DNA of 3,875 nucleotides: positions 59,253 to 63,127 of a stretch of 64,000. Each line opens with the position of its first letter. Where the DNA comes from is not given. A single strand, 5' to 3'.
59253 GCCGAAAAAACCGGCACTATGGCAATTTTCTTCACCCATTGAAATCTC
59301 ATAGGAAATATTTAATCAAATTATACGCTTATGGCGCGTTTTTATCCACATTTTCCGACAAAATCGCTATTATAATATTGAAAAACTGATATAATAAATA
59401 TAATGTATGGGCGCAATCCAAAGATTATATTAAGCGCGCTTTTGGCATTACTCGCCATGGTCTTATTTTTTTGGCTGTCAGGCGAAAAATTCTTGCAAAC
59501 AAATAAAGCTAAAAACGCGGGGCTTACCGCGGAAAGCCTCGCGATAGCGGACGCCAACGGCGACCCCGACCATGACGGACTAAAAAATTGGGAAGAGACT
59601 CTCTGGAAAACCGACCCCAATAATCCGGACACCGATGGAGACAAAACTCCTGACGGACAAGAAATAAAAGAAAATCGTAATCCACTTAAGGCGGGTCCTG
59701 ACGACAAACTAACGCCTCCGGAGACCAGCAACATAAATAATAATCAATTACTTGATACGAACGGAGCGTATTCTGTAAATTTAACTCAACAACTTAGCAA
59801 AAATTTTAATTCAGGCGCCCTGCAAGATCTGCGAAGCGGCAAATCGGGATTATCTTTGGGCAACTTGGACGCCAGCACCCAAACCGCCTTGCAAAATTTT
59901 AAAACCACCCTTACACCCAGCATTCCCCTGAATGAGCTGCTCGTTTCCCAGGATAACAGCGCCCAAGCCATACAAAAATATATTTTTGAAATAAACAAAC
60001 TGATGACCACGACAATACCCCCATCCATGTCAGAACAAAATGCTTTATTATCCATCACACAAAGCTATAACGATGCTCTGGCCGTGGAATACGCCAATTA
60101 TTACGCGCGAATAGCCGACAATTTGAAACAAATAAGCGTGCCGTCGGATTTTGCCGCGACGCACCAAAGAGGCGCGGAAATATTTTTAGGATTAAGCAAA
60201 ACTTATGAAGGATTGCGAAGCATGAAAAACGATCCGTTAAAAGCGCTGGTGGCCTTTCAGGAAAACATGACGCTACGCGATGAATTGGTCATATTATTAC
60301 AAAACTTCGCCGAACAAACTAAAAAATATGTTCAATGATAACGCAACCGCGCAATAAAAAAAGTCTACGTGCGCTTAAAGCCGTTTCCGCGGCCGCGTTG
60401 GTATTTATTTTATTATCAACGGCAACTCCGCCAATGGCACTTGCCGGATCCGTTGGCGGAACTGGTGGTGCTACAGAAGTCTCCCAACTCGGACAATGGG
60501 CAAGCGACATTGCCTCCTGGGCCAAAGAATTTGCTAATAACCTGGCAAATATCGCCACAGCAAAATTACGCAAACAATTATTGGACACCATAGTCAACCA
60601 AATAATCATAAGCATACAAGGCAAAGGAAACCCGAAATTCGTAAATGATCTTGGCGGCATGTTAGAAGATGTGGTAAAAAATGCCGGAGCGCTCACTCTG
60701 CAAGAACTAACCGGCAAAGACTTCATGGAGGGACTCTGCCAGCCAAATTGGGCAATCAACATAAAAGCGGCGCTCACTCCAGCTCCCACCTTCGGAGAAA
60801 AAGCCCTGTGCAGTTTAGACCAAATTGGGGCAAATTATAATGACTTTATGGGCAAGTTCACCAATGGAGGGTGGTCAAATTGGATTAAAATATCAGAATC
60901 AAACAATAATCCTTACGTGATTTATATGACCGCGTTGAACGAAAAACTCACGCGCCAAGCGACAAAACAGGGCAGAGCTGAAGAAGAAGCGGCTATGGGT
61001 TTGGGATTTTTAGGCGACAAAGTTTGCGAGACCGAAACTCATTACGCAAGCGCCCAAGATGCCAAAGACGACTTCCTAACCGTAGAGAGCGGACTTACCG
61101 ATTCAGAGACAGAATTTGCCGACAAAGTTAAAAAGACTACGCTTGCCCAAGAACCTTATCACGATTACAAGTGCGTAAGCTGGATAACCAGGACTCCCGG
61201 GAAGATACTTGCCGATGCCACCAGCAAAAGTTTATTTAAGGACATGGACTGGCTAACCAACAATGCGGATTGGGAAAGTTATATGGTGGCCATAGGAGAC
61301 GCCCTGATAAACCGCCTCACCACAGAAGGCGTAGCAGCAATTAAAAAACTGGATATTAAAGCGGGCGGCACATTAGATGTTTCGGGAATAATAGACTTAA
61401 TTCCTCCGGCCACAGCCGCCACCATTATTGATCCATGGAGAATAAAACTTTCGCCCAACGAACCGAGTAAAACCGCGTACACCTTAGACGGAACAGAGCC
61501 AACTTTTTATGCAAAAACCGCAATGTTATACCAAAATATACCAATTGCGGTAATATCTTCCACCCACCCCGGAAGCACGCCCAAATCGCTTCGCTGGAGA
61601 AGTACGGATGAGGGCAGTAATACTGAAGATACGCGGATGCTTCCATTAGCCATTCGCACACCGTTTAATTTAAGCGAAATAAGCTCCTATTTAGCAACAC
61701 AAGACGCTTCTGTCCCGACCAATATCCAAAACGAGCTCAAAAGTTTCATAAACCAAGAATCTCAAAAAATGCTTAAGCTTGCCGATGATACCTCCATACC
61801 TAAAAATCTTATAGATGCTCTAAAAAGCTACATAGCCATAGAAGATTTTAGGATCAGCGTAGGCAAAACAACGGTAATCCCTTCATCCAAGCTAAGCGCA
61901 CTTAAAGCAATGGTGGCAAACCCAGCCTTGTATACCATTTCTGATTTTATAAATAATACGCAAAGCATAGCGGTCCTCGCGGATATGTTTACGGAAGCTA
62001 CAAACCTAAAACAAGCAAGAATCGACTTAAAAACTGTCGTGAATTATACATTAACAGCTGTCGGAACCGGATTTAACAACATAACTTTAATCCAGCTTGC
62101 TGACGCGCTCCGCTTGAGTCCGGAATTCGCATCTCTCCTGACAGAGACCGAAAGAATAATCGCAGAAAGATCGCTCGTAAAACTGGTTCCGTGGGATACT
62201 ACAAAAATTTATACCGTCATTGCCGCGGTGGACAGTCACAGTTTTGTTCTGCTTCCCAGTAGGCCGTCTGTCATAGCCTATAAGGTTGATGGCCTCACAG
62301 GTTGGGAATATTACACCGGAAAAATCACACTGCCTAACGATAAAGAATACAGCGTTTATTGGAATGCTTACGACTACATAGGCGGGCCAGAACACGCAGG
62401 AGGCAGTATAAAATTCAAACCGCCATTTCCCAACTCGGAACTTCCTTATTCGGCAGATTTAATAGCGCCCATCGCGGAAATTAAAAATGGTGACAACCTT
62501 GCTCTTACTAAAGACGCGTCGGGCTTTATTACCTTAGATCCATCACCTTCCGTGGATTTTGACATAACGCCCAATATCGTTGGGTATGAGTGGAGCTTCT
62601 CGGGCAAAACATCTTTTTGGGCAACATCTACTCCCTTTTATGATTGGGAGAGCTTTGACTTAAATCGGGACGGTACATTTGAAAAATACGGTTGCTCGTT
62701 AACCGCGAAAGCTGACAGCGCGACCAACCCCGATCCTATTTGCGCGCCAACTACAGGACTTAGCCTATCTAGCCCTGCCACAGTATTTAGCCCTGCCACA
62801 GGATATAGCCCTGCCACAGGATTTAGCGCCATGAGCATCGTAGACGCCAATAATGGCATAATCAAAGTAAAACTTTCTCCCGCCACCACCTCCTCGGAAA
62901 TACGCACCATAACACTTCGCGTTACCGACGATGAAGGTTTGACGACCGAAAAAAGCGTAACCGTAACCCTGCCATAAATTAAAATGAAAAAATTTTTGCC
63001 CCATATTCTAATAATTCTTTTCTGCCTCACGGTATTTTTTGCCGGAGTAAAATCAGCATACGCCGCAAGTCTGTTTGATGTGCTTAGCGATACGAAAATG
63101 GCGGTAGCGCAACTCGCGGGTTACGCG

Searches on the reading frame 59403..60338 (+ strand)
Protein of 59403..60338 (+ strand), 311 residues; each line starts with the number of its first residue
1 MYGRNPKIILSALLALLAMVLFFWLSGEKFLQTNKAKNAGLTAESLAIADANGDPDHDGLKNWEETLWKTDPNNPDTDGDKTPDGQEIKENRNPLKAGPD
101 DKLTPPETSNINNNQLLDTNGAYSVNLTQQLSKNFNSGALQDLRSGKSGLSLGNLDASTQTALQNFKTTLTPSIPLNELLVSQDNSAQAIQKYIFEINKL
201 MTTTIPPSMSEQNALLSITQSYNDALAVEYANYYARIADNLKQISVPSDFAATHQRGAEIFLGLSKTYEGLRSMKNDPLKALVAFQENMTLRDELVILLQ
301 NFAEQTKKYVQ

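Call 6: search_protein_families(library=pfam, proteins=[window:59403-60338:+], max_evalue=0.01)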
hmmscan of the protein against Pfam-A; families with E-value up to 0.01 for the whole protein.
window:59403-60338:+ (311 aa): 0 families

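Call 7: search_protein_families(library=ncbifam, proteins=[window:59403-60338:+], max_evalue=1)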
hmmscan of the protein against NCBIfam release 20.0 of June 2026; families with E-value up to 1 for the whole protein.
window:59403-60338:+ (311 aa): 4 families
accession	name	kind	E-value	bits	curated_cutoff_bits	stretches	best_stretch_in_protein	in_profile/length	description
NF033765.2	gliding_CglD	equivalog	5.8e-05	21.1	400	1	49-98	261-310/1124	adventurous gliding motility lipoprotein CglD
NF047639.1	throspo3_MtsD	equivalog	0.021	12.9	800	1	47-97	453-503/651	cell-cell cohesion protein MtsD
NF042425.1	Amuc_1099_fam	equivalog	0.077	12.6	50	1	53-76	128-151/321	Amuc_1099 family pilus-like system protein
NF011556.0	PRK14981.2-2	equivalog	0.11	12.3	182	1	255-306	33-87/124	DNA-directed RNA polymerase subunit F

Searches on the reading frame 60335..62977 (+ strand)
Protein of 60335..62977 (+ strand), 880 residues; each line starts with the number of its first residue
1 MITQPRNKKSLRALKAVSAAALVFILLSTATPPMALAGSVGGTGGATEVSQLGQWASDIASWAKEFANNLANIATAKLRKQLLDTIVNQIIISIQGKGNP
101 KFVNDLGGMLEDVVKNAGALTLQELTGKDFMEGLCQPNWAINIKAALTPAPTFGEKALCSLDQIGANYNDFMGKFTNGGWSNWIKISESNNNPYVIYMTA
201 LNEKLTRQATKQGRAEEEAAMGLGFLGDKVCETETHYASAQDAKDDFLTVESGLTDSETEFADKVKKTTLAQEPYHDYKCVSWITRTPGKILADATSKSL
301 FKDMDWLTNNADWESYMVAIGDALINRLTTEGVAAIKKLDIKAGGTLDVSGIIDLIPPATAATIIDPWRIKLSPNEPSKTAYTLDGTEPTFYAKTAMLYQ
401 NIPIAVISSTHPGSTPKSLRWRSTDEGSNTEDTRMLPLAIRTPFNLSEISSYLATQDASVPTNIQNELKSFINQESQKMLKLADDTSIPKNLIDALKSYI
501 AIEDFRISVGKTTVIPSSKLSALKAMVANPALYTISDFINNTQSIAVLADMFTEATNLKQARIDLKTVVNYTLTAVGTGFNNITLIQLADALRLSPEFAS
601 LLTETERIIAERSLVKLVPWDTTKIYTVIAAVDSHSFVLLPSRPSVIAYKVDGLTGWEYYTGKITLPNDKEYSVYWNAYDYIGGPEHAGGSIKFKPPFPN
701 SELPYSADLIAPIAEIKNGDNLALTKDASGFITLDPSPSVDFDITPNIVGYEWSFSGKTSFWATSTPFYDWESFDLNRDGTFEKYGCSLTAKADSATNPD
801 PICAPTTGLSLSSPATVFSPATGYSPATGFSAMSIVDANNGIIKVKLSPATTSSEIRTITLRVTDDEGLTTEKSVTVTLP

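Call 6: search_protein_families(library=pfam, proteins=[window:60335-62977:+], max_evalue=0.01)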
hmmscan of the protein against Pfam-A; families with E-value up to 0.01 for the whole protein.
window:60335-62977:+ (880 aa): 1 family
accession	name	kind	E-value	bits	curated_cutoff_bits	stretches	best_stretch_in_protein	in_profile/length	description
PF13290.12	CHB_HEX_C_1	-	0.00049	20.4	22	0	366-406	8-45/67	Chitobiase/beta-hexosaminidase C-terminal domain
